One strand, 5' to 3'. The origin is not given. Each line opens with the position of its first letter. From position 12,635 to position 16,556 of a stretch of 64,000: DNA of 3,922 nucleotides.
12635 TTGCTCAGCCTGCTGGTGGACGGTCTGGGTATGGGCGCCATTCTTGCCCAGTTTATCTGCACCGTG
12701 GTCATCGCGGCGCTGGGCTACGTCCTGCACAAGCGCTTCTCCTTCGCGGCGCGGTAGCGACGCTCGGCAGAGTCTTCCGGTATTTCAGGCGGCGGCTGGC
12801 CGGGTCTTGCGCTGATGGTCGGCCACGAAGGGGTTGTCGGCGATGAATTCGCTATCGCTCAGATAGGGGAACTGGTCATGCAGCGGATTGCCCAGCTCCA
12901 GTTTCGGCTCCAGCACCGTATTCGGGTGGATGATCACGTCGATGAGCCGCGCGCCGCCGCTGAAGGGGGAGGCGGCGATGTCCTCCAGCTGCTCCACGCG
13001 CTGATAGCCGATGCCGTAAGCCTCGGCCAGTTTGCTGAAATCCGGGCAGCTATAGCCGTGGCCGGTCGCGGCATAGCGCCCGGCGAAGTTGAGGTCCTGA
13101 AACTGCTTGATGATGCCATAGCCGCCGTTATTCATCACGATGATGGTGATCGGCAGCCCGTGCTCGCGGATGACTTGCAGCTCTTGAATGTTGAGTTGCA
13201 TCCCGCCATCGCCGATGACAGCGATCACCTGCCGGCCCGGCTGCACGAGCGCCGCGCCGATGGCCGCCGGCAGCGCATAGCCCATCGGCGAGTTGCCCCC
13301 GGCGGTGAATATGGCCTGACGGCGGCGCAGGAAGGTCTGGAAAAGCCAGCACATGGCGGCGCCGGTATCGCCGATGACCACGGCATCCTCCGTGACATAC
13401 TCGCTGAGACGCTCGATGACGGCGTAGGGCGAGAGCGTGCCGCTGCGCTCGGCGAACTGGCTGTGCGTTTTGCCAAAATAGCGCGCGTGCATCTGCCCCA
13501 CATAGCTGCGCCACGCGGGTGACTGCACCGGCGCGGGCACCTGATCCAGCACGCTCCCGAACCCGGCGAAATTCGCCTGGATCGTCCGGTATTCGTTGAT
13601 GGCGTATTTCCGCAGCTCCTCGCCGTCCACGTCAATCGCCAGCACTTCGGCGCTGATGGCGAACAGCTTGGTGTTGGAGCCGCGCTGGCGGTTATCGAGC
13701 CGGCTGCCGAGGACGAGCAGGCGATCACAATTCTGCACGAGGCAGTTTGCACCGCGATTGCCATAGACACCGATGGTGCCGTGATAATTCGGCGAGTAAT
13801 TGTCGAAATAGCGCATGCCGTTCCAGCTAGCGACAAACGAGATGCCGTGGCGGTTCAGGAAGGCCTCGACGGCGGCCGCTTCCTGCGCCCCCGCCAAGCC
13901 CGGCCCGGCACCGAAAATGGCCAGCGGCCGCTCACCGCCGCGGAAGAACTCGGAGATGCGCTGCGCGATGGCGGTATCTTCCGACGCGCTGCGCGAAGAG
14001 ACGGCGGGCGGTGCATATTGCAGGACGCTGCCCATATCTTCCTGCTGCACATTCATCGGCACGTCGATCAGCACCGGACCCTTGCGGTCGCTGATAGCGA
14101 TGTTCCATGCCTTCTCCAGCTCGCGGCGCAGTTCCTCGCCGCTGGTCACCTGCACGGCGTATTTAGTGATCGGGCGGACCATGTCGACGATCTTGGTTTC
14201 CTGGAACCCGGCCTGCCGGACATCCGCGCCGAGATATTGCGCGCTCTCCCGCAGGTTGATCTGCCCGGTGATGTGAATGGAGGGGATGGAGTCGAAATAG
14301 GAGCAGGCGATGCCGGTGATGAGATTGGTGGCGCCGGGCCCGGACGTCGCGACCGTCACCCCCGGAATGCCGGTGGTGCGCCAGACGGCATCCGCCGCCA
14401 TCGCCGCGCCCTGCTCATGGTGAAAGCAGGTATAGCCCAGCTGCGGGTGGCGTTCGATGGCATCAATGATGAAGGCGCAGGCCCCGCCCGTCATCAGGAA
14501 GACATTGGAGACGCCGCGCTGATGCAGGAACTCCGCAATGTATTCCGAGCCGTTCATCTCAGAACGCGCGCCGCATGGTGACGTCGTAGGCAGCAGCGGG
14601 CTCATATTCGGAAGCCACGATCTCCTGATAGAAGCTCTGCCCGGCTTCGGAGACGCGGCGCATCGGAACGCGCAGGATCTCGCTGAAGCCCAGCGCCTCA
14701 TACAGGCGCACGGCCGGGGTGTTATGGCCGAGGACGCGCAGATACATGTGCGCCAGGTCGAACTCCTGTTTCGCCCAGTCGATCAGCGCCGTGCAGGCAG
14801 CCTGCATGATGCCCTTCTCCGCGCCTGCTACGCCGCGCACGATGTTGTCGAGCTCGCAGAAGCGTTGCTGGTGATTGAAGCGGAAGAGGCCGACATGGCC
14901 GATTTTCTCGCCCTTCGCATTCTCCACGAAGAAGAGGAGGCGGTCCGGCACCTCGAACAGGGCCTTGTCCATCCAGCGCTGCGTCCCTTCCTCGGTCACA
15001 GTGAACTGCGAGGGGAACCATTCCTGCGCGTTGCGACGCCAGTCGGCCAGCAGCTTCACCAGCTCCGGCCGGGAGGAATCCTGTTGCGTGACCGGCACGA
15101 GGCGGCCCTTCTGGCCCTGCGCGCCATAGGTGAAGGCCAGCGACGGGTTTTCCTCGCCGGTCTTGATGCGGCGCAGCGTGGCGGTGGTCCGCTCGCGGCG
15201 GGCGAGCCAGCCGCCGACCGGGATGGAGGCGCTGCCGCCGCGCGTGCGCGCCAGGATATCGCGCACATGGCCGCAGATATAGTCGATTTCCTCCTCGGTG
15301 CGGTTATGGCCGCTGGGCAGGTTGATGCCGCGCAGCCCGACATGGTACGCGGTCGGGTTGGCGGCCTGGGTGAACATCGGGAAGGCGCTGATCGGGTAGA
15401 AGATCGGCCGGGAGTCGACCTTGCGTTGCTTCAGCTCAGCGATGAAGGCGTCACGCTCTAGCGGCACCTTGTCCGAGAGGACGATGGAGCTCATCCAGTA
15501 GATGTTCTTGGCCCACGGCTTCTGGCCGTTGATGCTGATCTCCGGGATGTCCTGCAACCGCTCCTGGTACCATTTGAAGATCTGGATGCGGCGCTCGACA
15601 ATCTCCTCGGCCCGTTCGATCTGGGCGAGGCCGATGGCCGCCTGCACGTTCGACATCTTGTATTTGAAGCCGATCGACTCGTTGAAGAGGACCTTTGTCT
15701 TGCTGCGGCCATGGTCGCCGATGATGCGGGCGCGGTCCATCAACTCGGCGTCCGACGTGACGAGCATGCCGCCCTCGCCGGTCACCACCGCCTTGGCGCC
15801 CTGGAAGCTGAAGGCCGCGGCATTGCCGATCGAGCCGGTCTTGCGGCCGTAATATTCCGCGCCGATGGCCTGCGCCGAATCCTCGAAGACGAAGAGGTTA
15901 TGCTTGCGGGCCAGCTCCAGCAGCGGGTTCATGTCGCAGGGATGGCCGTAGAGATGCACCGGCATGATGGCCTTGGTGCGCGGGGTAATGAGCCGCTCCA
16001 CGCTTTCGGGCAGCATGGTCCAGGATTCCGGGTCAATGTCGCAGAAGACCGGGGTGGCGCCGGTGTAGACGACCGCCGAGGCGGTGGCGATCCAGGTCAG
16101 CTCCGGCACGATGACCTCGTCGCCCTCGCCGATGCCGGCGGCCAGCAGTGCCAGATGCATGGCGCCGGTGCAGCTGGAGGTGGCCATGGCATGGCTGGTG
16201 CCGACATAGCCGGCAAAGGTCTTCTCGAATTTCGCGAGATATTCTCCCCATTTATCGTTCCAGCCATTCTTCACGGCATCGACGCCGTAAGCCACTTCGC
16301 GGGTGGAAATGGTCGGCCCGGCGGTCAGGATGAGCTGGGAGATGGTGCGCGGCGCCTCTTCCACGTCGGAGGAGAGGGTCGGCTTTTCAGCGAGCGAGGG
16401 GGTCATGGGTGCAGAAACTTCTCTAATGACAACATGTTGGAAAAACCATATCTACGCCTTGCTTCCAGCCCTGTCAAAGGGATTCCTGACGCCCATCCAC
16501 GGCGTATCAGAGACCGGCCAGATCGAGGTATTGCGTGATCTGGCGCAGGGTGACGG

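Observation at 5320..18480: tRNA-Arg-flanked ~13 kb island joining a Gtr/Arn-type periplasmic glycosylation module to a CDP-hexose tailoring pathway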

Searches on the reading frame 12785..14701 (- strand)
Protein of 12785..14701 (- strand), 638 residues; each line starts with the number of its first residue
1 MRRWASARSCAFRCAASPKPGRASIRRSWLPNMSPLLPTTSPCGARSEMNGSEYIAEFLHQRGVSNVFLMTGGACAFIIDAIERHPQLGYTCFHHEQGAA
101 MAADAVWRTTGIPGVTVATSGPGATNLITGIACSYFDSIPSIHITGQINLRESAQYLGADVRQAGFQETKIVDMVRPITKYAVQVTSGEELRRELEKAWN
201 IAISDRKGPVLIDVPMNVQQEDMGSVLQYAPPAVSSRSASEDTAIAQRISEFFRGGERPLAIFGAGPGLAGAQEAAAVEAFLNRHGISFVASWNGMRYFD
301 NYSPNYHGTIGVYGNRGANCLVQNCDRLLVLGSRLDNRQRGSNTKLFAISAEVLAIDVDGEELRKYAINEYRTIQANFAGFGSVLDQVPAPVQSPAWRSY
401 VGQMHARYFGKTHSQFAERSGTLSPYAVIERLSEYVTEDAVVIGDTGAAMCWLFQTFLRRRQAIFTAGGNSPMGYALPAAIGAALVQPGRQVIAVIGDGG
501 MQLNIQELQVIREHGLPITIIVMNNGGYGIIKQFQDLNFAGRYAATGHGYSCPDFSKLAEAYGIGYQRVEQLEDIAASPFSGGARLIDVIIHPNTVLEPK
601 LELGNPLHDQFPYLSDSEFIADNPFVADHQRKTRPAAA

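Call 5: search_protein_families(library=pfam, proteins=[window:12785-14701:-], max_evalue=0.01)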
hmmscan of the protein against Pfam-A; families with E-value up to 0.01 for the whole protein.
window:12785-14701:- (638 aa): 3 families
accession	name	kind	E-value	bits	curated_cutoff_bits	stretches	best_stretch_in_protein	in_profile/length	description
PF02775.26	TPP_enzyme_C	-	1.7e-38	132.2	21.9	1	445-577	1-135/151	Thiamine pyrophosphate enzyme, C-terminal TPP binding domain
PF02776.23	TPP_enzyme_N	-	1.9e-29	102.3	26.8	1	49-169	1-114/119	Thiamine pyrophosphate enzyme, N-terminal TPP binding domain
PF00205.28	TPP_enzyme_M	-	4.5e-19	69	30.4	1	248-367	3-120/137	Thiamine pyrophosphate enzyme, central domain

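Call 6: search_protein_families(library=ncbifam, proteins=[window:12785-14701:-], max_evalue=0.01)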
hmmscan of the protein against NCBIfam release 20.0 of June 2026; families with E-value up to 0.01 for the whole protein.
window:12785-14701:- (638 aa): 56 families (the best 25 are shown)
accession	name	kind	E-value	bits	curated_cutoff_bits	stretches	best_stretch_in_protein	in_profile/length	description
NF006524.0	PRK08978.1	equivalog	3.4e-107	359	738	1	49-578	1-507/548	acetolactate synthase 2 catalytic subunit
TIGR00118.1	acolac_lg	equivalog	3.7e-103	345.9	538.35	1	49-577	1-516/557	biosynthetic-type acetolactate synthase large subunit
NF006016.1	PRK08155.1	equivalog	9.1e-93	311.6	870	1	48-574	2-511/554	acetolactate synthase large subunit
NF004710.0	PRK06048.1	equivalog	4.4e-92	309.3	976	1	46-577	5-519/561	acetolactate synthase large subunit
NF005824.0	PRK07710.1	equivalog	2.6e-91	306.7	976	1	46-572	14-525/573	acetolactate synthase large subunit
NF004919.0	PRK06276.1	equivalog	7.9e-91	305.1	866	1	49-598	1-545/582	acetolactate synthase large subunit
NF005860.0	PRK07789.1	equivalog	2.6e-90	303.5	881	1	45-577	30-559/615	acetolactate synthase large subunit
NF005228.0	PRK06725.1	equivalog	4.8e-89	299.1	991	1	46-569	13-519/571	acetolactate synthase large subunit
NF006052.0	PRK08199.1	subfamily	1.5e-88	297.5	539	1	47-578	6-520/559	thiamine pyrophosphate protein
NF005651.0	PRK07418.1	subfamily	3.4e-87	293.1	942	1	46-576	16-540/617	acetolactate synthase large subunit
NF005058.0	PRK06466.1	equivalog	5.1e-84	282.8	951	1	49-576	4-527/574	acetolactate synthase 3 large subunit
NF005584.0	PRK07282.1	equivalog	1.7e-83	281.1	970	1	48-574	9-520/566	acetolactate synthase large subunit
NF006319.0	PRK08527.1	equivalog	8.1e-83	278.7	905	1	48-571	3-515/565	acetolactate synthase large subunit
NF006581.0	PRK09107.1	equivalog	2.1e-78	264.1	974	1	46-575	8-533/595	acetolactate synthase 3 large subunit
NF005409.0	PRK06965.1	equivalog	7.6e-77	259.1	1035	1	45-577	17-542/587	acetolactate synthase 3 catalytic subunit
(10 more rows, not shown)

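Call 50: search_solved_structures(query=window:12785-14557:-, max_evalue=1e-30)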
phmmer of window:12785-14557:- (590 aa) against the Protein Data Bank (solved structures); distinct sequences matched with E-value up to 1e-30: 60.
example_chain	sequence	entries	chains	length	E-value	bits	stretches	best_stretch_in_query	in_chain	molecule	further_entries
5ahk_A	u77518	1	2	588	6.3e-90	305.5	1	1-564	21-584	ACETOLACTATE SYNTHASE II, LARGE SUBUNIT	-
8rph_A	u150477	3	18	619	9.9e-80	271.8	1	4-554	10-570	Thiamine pyrophosphate-binding protein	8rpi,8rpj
6lpi_A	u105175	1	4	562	3e-69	237.2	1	2-516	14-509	Acetolactate synthase isozyme 1 large subunit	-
7egv_A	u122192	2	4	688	1.3e-66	228.6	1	2-563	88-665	Acetolactate synthase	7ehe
7u25_A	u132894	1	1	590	3.1e-65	224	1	3-543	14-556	Acetolactate synthase, chloroplastic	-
7tzz_A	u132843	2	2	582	3.1e-65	224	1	3-543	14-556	Acetolactate synthase, chloroplastic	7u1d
8et5_A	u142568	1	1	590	5e-65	223.3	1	3-557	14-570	Acetolactate synthase, chloroplastic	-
6u9h_A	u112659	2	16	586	5.8e-65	223.1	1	3-543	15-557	Acetolactate synthase, chloroplastic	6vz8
1ybh_A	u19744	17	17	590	5.9e-65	223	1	3-543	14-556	Acetolactate synthase, chloroplast | Acetolactate synthase | Acetolactate synthase, chloroplastic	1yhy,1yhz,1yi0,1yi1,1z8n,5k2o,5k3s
3e9y_A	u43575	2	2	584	8e-65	222.6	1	3-543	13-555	Acetolactate synthase, chloroplastic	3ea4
7stq_A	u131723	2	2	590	8.1e-65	222.6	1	3-543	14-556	Acetolactate synthase, chloroplastic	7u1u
6dek_A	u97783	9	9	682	6.7e-64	219.6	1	2-562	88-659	Acetolactate synthase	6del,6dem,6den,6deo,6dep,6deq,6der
1jsc_A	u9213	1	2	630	1.3e-63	218.7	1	2-530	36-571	ACETOHYDROXY-ACID SYNTHASE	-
6u9d_A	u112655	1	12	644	1.4e-63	218.5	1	2-530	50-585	Acetolactate synthase catalytic subunit, mitochondrial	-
1n0h_A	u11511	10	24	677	1.6e-63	218.3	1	2-530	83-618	Acetolactate synthase | Acetolactate synthase, mitochondrial | Acetolactate synthase catalytic subunit, mitochondrial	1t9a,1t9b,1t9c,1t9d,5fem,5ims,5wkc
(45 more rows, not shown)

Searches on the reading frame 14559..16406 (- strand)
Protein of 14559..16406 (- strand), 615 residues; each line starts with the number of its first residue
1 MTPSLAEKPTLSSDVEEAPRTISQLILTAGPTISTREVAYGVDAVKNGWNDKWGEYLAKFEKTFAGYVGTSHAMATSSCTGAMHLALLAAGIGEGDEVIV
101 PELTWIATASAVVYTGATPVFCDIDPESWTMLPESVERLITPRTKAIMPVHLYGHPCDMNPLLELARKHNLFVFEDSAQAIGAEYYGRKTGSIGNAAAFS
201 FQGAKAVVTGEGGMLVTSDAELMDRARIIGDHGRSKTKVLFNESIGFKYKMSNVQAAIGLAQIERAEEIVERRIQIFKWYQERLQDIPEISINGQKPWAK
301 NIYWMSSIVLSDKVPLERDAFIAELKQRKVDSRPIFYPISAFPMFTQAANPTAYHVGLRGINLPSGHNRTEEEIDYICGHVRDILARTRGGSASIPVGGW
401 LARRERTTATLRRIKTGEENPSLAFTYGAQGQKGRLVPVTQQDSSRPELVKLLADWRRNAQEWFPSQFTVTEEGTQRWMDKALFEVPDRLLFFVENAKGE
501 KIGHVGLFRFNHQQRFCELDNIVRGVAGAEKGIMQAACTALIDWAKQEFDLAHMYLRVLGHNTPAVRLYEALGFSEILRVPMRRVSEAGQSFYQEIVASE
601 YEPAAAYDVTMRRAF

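Call 5: search_protein_families(library=pfam, proteins=[window:14559-16406:-], max_evalue=0.01)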
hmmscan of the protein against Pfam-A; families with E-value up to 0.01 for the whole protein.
window:14559-16406:- (615 aa): 7 families
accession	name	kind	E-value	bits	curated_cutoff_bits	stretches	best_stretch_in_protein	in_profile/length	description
PF01041.23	DegT_DnrJ_EryC1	-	2.1e-115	386.2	19.8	1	34-381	4-359/360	DegT/DnrJ/EryC1/StrS aminotransferase family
PF13302.13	Acetyltransf_3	-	2.8e-14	54.4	25.4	1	436-574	4-137/138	Acetyltransferase (GNAT) domain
PF00583.31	Acetyltransf_1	-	2.7e-11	44.2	20.7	1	461-574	5-116/116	Acetyltransferase (GNAT) family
PF00155.27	Aminotran_1_2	-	4.6e-07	29.8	19.7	1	56-178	43-187/361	Aminotransferase class I and II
PF13420.13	Acetyltransf_4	-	2.5e-05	24.8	24.3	1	467-575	24-135/155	Acetyltransferase (GNAT) domain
PF00266.25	Aminotran_5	-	0.00051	19.6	21.5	1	75-183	66-182/371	Aminotransferase class-V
PF13508.13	Acetyltransf_7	-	0.0075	17.1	27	0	492-576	5-84/84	Acetyltransferase (GNAT) domain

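Call 6: search_protein_families(library=ncbifam, proteins=[window:14559-16406:-], max_evalue=0.01)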
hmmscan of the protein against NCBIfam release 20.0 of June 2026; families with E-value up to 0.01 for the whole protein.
window:14559-16406:- (615 aa): 26 families (the best 25 are shown)
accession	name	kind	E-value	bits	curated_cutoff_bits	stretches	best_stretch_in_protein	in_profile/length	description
TIGR04181.1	NHT_00031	hypoth_equivalog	1.4e-89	300.4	420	1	30-366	5-359/359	LegC family aminotransferase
TIGR03588.1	PseC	equivalog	5.6e-73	246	423.5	1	53-385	28-380/380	UDP-4-amino-4,6-dideoxy-N-acetyl-beta-L-altrosamine transaminase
NF008658.2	PRK11658.1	equivalog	9.5e-68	228.5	631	1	29-331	8-319/379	UDP-4-amino-4-deoxy-L-arabinose aminotransferase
NF008687.0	PRK11706.1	equivalog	4e-67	226.6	375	1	30-348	6-332/375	dTDP-4-amino-4,6-dideoxygalactose transaminase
TIGR04427.1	PLP_DesI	equivalog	5e-64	216.8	650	1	44-384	41-382/390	dTDP-4-dehydro-6-deoxyglucose aminotransferase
TIGR02379.1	ECA_wecE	subfamily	9.6e-58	195.7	434.85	1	31-332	7-317/376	dTDP-4-amino-4,6-dideoxy-D-glucose transaminase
NF011936.0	PRK15407.1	equivalog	7.3e-51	173.2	423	2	23-235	34-253/440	lipopolysaccharide biosynthesis protein RfbH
NF005816.0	PRK07682.1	equivalog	2.4e-08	33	620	1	64-178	83-204/390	aminotransferase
NF041364.1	GntC_guanitoxin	equivalog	8.2e-08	31.5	415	1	62-176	52-173/356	guanitoxin biosynthesis PLP-dependent (S)-gamma-hydroxy-L-arginine cyclodehydratase GntC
NF004770.0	PRK06108.1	subfamily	1.7e-07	30.4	422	1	61-177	87-210/396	pyridoxal phosphate-dependent aminotransferase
NF006488.0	PRK08912.1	equivalog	3.4e-07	29.5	498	1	72-148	89-164/387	aminotransferase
NF005744.0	PRK07568.1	subfamily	9.6e-07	27.9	389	1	49-178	71-203/398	pyridoxal phosphate-dependent aminotransferase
NF005732.0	PRK07550.1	equivalog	9.9e-07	28.1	366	1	48-150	71-173/389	aminotransferase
NF004975.0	PRK06348.1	equivalog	3.1e-06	26.4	549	1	60-148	79-167/384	pyridoxal phosphate-dependent aminotransferase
TIGR03585.1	PseH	equivalog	4.2e-06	26.9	93.1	1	452-575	13-134/156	UDP-4-amino-4,6-dideoxy-N-acetyl-beta-L-altrosamine N-acetyltransferase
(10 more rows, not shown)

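Call 51: search_solved_structures(query=window:14559-16406:-, max_evalue=1e-10, show_alignments=1)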
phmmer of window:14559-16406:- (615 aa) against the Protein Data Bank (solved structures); distinct sequences matched with E-value up to 1e-10: 56.
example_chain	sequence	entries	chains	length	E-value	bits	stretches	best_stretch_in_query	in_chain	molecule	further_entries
3bn1_A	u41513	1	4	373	3.8e-94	319.3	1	26-383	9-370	Perosamine synthetase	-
3dr7_A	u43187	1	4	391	4.3e-94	319.1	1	26-383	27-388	Putative perosamine synthetase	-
3dr4_A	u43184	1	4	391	2.8e-93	316.4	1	26-383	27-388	Putative perosamine synthetase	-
7b0m_AAA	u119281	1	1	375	9.9e-80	271.7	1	30-385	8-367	Sugar aminotransferase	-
7b0d_A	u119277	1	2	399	2.4e-62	214.3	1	45-319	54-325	Glutamine--scyllo-inositol transaminase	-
8gyh_B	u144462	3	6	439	7.4e-53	182.9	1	55-295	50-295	DegT/DnrJ/EryC1/StrS family aminotransferase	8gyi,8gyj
1mdo_A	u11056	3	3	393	9.9e-53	182.5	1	24-332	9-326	ArnB aminotransferase | UDP-4-amino-4-deoxy-L-arabinose--oxoglutarate aminotransferase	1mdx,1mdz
8sng_A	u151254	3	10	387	4.1e-52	180.5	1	28-328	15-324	UDP-4-amino-4-deoxy-L-arabinose--oxoglutarate aminotransferase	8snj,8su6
4oca_A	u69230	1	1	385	6.2e-52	179.9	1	24-332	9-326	UDP-4-amino-4-deoxy-L-arabinose--oxoglutarate aminotransferase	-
2po3_A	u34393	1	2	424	1.4e-50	175.4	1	23-390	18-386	4-dehydrase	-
5k8b_A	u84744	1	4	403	3e-50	174.3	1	50-293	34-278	8-amino-3,8-dideoxy-alpha-D-manno-octulosonate transaminase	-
2oga_A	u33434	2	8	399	1e-49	172.5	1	53-346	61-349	Transaminase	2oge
9bgp_A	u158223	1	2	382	6e-49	170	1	52-386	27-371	aminotransferase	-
4lc3_A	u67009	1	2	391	2e-48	168.3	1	29-381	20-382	Putative UDP-4-amino-4-deoxy-l-arabinose--oxoglutarate aminotransferase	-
7l7x_AAA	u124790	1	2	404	2.7e-48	167.9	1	49-326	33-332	DegT/DnrJ/EryC1/StrS aminotransferase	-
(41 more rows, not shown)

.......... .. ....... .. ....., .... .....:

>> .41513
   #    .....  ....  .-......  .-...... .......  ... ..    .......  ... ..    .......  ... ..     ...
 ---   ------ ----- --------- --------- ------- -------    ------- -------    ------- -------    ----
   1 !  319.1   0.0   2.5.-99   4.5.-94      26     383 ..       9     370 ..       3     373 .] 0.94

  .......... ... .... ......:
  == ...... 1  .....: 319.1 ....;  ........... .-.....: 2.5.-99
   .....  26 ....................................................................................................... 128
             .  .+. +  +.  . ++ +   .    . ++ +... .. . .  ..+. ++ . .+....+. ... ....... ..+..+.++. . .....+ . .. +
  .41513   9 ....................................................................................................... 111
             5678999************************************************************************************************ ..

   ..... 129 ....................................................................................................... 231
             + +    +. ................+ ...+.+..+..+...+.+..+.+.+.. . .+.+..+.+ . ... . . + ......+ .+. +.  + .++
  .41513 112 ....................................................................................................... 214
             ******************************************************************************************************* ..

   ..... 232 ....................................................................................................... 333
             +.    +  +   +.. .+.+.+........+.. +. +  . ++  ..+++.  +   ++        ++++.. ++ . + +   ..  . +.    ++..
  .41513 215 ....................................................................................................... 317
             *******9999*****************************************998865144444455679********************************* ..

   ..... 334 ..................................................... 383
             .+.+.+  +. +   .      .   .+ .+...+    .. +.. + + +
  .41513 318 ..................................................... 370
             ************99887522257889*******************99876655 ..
